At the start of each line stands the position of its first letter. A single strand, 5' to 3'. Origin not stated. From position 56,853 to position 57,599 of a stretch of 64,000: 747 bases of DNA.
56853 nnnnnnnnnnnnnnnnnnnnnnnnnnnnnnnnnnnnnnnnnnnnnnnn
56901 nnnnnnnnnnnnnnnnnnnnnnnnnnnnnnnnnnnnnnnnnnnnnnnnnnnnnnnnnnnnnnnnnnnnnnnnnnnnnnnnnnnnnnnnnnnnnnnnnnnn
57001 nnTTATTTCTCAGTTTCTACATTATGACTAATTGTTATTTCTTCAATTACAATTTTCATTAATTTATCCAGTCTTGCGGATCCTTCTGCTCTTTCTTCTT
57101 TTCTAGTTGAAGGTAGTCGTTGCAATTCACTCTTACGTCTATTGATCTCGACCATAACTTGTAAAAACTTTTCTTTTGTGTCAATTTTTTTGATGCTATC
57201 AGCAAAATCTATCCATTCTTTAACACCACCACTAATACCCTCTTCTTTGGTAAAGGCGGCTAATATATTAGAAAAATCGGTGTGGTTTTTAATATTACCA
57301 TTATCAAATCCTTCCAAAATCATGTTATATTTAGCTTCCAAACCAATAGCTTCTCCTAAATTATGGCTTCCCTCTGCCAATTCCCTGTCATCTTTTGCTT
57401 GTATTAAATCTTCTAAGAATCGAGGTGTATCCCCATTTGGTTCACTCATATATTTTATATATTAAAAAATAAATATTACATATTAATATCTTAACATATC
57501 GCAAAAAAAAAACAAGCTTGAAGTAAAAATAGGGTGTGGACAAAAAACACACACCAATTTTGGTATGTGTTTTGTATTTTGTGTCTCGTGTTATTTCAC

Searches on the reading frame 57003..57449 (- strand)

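Call 17: search_protein_families(library=pfam, proteins=[window:57003-57449:-], max_evalue=1)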
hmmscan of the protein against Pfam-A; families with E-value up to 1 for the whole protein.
window:57003-57449:- (148 aa): 0 families

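Call 74: search_protein_families(library=phrogs, proteins=[window:57006-57449:-], max_evalue=0.1)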
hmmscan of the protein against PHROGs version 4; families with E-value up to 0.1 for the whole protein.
window:57006-57449:- (148 aa): 1 family
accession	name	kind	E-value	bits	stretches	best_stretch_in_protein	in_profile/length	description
phrog_32750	-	unknown function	0.091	14.3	0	42-103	19-77/102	-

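Call 75: search_protein_families(library=padloc, proteins=[window:57006-57449:-], max_evalue=0.1)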
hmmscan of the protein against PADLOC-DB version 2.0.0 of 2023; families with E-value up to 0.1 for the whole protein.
window:57006-57449:- (148 aa): 0 families

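Call 76: search_protein_families(library=ncbifam, proteins=[window:57006-57449:-], max_evalue=0.1)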
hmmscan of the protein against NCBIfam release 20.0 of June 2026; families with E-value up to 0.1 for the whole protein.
window:57006-57449:- (148 aa): 0 families
